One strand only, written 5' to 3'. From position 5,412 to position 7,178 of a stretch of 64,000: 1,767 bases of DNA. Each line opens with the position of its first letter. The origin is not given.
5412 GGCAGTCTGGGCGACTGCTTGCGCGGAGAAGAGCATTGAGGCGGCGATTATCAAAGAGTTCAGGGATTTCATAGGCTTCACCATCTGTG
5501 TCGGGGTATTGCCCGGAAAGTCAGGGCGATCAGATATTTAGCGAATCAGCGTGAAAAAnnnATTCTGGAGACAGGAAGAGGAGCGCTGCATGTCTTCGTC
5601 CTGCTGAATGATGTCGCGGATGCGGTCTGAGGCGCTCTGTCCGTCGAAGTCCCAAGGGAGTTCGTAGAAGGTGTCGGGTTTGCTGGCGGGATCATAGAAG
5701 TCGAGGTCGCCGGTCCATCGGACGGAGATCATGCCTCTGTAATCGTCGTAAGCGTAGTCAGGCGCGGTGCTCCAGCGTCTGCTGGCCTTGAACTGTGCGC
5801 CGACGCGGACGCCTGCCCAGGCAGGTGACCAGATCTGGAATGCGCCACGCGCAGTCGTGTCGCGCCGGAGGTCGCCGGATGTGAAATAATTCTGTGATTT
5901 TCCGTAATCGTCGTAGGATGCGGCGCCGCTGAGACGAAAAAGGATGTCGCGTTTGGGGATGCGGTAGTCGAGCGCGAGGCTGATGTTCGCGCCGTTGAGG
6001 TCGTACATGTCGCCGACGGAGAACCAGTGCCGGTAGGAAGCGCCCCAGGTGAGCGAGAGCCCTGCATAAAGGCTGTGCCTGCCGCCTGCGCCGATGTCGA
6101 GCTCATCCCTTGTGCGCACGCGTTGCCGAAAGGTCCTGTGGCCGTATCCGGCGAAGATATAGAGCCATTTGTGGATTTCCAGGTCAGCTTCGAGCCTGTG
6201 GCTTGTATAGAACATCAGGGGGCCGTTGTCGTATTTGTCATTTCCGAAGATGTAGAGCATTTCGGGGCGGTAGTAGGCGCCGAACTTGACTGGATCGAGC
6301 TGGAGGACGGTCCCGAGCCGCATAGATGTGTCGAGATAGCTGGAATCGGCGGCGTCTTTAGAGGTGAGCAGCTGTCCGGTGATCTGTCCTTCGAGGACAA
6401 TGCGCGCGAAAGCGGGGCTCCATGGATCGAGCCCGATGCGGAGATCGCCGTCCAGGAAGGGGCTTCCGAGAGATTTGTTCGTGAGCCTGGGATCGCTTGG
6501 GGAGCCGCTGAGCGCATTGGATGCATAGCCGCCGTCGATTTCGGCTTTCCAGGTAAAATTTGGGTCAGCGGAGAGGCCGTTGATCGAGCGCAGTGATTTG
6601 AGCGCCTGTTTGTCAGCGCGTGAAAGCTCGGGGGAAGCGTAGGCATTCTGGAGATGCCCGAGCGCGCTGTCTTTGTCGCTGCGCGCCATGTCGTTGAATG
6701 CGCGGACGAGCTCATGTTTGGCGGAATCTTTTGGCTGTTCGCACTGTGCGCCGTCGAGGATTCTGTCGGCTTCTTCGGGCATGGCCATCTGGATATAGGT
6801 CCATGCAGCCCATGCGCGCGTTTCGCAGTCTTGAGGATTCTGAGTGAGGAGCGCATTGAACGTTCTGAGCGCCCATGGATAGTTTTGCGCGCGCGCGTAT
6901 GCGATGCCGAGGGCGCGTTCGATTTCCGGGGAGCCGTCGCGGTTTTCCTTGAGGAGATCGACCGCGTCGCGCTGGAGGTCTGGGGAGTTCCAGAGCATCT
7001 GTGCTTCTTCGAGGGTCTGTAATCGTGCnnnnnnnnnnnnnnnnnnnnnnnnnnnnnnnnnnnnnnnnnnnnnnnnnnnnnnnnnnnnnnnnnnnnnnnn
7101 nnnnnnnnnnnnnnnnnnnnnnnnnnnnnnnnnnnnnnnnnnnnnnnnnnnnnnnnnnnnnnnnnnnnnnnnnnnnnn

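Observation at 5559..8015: Lipoprotein fusing an FGE/SUMF1-type domain to TPR helices and a putative beta-barrel, with no sulfatase nearby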

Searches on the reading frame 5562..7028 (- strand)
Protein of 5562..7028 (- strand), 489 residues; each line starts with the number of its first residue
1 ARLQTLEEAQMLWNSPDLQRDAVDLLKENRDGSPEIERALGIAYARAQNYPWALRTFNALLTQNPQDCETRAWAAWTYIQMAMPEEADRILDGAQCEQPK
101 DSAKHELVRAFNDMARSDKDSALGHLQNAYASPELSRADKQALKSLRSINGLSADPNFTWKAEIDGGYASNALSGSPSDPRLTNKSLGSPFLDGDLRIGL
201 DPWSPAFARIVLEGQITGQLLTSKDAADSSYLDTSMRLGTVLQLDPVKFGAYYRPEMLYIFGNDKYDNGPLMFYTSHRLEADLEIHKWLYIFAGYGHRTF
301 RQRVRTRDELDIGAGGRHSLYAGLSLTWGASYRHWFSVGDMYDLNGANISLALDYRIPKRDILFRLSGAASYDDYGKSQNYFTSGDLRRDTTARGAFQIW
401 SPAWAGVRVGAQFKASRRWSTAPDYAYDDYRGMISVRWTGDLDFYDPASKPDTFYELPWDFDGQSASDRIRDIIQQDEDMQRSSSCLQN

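Call 22: search_protein_representatives(protein=window:5562-7028:-)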
Query: 489 residues. Proteins with E-value up to 0.001 (for the whole library): 252; up to 1e-10: 205; up to 1e-30: 127. The best 150 are listed.
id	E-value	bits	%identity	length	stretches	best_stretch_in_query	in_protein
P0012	1.2e-159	548.6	53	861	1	5-489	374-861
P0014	1.1e-140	486.1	48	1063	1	6-489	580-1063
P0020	2.1e-124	432.4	46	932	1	6-488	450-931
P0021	1.8e-84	300.7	38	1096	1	16-488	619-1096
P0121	4.1e-76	273.1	37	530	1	36-488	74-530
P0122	9.7e-76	271.9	37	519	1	19-488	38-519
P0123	8.4e-74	265.5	35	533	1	34-487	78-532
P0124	7.2e-67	242.6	35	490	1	34-487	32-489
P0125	1.6e-66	241.5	35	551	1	9-488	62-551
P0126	3.2e-64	233.9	34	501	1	8-487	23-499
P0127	1.2e-63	231.9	37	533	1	20-488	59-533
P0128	1.6e-63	231.6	33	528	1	35-486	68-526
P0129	4.2e-63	230.2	35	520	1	31-487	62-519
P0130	5.3e-61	223.3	33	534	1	37-487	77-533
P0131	9.3e-59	215.8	33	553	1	17-487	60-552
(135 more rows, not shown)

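Call 33: find_related_loci(query=A3, collection=genome_contigs, flank=10000)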
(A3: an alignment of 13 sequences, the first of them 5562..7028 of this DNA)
Query A3 (489 aa) in genome_contigs; peptide patterns used: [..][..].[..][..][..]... (x = any residue, [..] = any of these).
129 stretches matched a pattern; 66 encode a relative of the query (tblastn E <= 1e-3); 66 distinct loci.
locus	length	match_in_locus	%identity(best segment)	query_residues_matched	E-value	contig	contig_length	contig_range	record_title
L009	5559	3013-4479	83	1-489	0e+0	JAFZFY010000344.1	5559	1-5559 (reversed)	MAG: Proteobacteria bacterium isolate RGIG7731 Water_buffalos_Rectum-3__c439489, whole genome shotgun sequence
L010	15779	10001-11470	62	4-489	0e+0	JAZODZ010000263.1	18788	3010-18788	MAG: Myxococcota bacterium isolate T1900044750_TS20190416.MAGScoT_cleanbin_000055 SGB_2193_k141_2248605, whole genome sh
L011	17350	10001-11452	62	6-489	0e+0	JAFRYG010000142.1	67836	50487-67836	MAG: Proteobacteria bacterium isolate RGIG2907 Goat_Omasum.Co__c1571285, whole genome shotgun sequence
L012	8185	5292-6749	58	6-489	0e+0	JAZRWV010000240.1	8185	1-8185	MAG: Myxococcota bacterium isolate T1900044951_TA20190004.MAGScoT_cleanbin_000050 SGB_3670_k141_2421288, whole genome sh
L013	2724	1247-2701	58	6-489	0e+0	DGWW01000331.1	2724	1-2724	MAG TPA_asm: Myxococcales bacterium UBA4248 UBA4248_contig_199243, whole genome shotgun sequence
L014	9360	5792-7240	53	7-488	8e-175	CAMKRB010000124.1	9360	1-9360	MAG: uncultured Myxococcales bacterium isolate SRR12081292_bin.20_metaWRAP_v1.3_MAG genome assembly, contig: ERZ12289771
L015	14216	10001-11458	53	7-489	5e-166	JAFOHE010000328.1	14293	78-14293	MAG: Proteobacteria bacterium isolate RGIG464 Dairy_cattle_Colon.Co__c3977298, whole genome shotgun sequence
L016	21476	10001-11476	47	4-489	4e-142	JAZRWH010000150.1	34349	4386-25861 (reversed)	MAG: Myxococcota bacterium isolate T1900044952_TA20190005.MAGScoT_cleanbin_000039 SGB_3703_k141_1464666, whole genome sh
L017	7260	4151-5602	48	6-489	8e-138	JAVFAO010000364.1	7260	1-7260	MAG: Myxococcota bacterium isolate BF4_93 NODE_35145_length_7260_cov_4.497687_Biofilm4, whole genome shotgun sequence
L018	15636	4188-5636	45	4-487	6e-130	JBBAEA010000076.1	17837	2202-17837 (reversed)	MAG: Bradymonadales bacterium isolate SO_2017_LW2_140 scaffold_6970_c1_LW138R_2017, whole genome shotgun sequence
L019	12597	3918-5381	56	6-489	1e-178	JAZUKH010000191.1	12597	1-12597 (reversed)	MAG: Myxococcota bacterium isolate T1900045249_TH20190019.MAGScoT_cleanbin_000030 SGB_5730_k141_80816, whole genome shot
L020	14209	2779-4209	36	22-488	1e-79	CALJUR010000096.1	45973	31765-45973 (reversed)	MAG TPA_asm: uncultured Myxococcales bacterium isolate SRR6007444_bin.12_CONCOCT_v1.1_MAG genome assembly, contig: ERZ72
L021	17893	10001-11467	36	6-488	4e-75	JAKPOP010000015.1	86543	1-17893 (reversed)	MAG: Deltaproteobacteria bacterium isolate JPNA_maxbin.075 k141_1435997, whole genome shotgun sequence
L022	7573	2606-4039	34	22-488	3e-70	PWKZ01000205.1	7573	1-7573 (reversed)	MAG: Bradymonadales bacterium isolate CSSed10_215 CS-Sed10-C29295, whole genome shotgun sequence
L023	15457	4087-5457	34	35-488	5e-68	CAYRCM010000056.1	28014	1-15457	MAG TPA_asm: uncultured Myxococcales bacterium isolate binchicken_co66_105 genome assembly, contig: NODE_2813_length_280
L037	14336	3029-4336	31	52-486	1e-50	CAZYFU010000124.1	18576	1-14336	MAG TPA_asm: uncultured Myxococcales bacterium isolate SRP192927_co6_560 genome assembly, contig: NODE_6614_length_18576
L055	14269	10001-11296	29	52-481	4e-41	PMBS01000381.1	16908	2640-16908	MAG: Myxococcales bacterium isolate fen_1144 73.20120700_E3M.35_contig_92322, whole genome shotgun sequence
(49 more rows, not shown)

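Call 51: search_protein_families(library=pfam, alignment_id=A2, max_evalue=1)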
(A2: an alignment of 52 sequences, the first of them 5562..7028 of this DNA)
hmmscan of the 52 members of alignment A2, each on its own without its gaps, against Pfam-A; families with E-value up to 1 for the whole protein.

A. member 1, window:5562-7028:- (489 aa): 6 families
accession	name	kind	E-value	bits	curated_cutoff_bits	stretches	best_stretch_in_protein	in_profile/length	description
PF14559.12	TPR_19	-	9.5e-05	23.1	25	1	47-107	4-64/68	Tetratricopeptide repeat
PF07719.23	TPR_2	-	0.012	16.1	27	1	38-67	5-34/34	Tetratricopeptide repeat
PF14853.12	Fis1_TPR_C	-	0.057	14.1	25.3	1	40-67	7-34/53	Fis1 C-terminal tetratricopeptide repeat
PF13428.12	TPR_14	-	0.18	13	23.5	0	35-73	2-38/44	Tetratricopeptide repeat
PF13431.12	TPR_17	-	0.2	12.4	24.4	0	57-87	2-32/34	Tetratricopeptide repeat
PF13505.12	OMP_b-brl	-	0.31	11.6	28.7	1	227-356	80-174/175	Outer membrane protein beta-barrel domain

B. families by the number of members that match (of 52 scanned): 52 families (the first 25 are shown)
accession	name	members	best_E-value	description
PF14559.12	TPR_19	46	2.3e-11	Tetratricopeptide repeat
PF13428.12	TPR_14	32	1.7e-06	Tetratricopeptide repeat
PF12895.13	ANAPC3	31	1.5e-05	Anaphase-promoting complex, cyclosome, subunit 3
PF13432.12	TPR_16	25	3.1e-09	Tetratricopeptide repeat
PF13431.12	TPR_17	14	7.3e-05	Tetratricopeptide repeat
PF07719.23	TPR_2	14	0.00011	Tetratricopeptide repeat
PF14561.12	TPR_20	10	6.2e-05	Tetratricopeptide repeat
PF13174.12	TPR_6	9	0.0032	Tetratricopeptide repeat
PF25058.1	ARM_TT21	8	0.0023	Tetratricopeptide repeat protein 21 ARM repeat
PF04575.19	SlipAM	6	0.002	Surface lipoprotein assembly modifier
PF07721.20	TPR_4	6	0.0021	Tetratricopeptide repeat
PF13424.12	TPR_12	5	0.0025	Tetratricopeptide repeat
PF23914.1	TPR_CcmH_CycH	5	0.0037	Cytochrome c-type biogenesis protein H TPR domain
PF13414.12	TPR_11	5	0.005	TPR repeat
PF13181.12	TPR_8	5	0.052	Tetratricopeptide repeat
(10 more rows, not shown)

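Call 52: search_solved_structures(query=A2, max_evalue=10, show_alignments=0)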
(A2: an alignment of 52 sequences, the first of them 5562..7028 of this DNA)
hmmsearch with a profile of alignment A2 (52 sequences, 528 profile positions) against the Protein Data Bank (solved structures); distinct sequences matched with E-value up to 10: 129 (the best 60 are shown).
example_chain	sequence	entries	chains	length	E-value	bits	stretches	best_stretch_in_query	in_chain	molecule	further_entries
9qhb_A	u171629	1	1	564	1.7e-23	86.1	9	34-125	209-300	Engineered tetratricopeptide repeat protein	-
8bu0_A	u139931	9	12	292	1.6e-14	56.5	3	34-125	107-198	Consensus tetratricopeptide repeat protein | Crystal structure of an 8-repeat consensus TPR superhelix with Zinc. | Monomer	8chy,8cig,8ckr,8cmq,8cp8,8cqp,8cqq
9qhc_A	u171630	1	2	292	2.1e-14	56.1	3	34-125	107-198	Engineered tetratricopeptide repeat protein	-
2fo7_A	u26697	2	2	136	1.7e-08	36.6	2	47-125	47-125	SYNTHETIC CONSENSUS TPR PROTEIN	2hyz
6xt9_D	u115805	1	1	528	6e-08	34.8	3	45-132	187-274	Bardet-Biedl syndrome 4 protein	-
2y4t_A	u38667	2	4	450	4.9e-07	31.8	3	33-144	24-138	DNAJ HOMOLOG SUBFAMILY C MEMBER 3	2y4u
7rqf_A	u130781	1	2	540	5.8e-07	31.5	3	41-161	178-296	TPR repeat-containing protein PA4667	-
8sxe_C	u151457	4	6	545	6.7e-07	31.3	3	42-160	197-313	TPR repeat-containing protein PA4667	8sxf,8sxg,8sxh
2pl2_A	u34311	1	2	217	7.1e-07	31.3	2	47-163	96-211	Hypothetical conserved protein TTC0263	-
8ch0_A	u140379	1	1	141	1.3e-06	30.4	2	47-125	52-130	Consensus tetratricopeptide repeat protein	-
8fgw_D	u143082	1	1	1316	1.7e-06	30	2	30-128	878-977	Tetratricopeptide repeat protein 21B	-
1na0_A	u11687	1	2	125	2.3e-06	29.5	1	33-139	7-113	designed protein CTPR3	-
8bbe_D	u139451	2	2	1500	2.5e-06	29.5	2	30-128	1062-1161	SNAP-tag,Tetratricopeptide repeat protein 21B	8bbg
2wqh_A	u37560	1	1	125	4.6e-06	28.6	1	33-128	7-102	CTPR3Y3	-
3ieg_A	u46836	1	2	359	6.4e-06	28.1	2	36-146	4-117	DnaJ homolog subfamily C member 3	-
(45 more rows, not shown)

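Call 56: search_protein_families(library=ncbifam, alignment_id=A2, max_evalue=1)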
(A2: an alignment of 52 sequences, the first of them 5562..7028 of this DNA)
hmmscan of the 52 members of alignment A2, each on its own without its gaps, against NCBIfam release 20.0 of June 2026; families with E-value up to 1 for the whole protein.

A. member 1, window:5562-7028:- (489 aa): 7 families
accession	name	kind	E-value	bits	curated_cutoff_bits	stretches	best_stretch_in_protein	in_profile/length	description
TIGR02917.1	PEP_TPR_lipo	equivalog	1.9e-06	26.1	312.2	1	35-139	330-434/899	XrtA/PEP-CTERM system TPR-repeat protein PrsT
NF052415.1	T3SS_chap_SctY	equivalog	0.00055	20.4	70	1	74-146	12-82/106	type III secretion apparatus assembly chaperone SctY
NF040959.1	MamA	equivalog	0.00087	18.8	200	1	22-119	56-157/204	magnetosome protein MamA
NF052312.1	T9SS_PorW_SprE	equivalog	0.0029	16.3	250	1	47-131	117-207/716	type IX secretion system periplasmic lipoprotein PorW/SprE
TIGR02552.1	LcrH_SycD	equivalog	0.027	14.2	104.8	1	39-112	57-130/136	SycD/LcrH family type III secretion system chaperone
TIGR02521.1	type_IV_pilW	equivalog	0.049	13.2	154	1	29-103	26-100/234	type IV pilus biogenesis/stability protein PilW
TIGR00540.1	TPR_hemY_coli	hypoth_equivalog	0.053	12.3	142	0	26-75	319-366/385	heme biosynthesis-associated TPR protein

B. families by the number of members that match (of 52 scanned): 33 families (the first 25 are shown)
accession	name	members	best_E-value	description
TIGR02917.1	PEP_TPR_lipo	50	1e-08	XrtA/PEP-CTERM system TPR-repeat protein PrsT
NF052415.1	T3SS_chap_SctY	37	1e-07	type III secretion apparatus assembly chaperone SctY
NF040959.1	MamA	36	2.2e-07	magnetosome protein MamA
TIGR02521.1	type_IV_pilW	24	0.00011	type IV pilus biogenesis/stability protein PilW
NF033920.0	C39_PA2778_fam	21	3.2e-05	PA2778 family cysteine peptidase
NF052400.1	M48_BAM_BepA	20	3.9e-06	beta-barrel assembly-enhancing protease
TIGR00540.1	TPR_hemY_coli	13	6.6e-06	heme biosynthesis-associated TPR protein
TIGR03939.1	PGA_TPR_OMP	13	1.3e-05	poly-beta-1,6 N-acetyl-D-glucosamine export porin PgaA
NF008520.0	PRK11447.1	11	9.2e-06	cellulose synthase complex outer membrane protein BcsC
NF008757.0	PRK11788.1-5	4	0.0031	lipopolysaccharide assembly protein LapB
NF052312.1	T9SS_PorW_SprE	3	0.0029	type IX secretion system periplasmic lipoprotein PorW/SprE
TIGR02552.1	LcrH_SycD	3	0.0033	SycD/LcrH family type III secretion system chaperone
NF047558.1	TPR_END_plus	3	0.0079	TPR end-of-group domain-containing protein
TIGR03504.1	FimV_Cterm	3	0.12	FimV/HubP family polar landmark protein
NF008753.0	PRK11788.1-1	2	0.0039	lipopolysaccharide assembly protein LapB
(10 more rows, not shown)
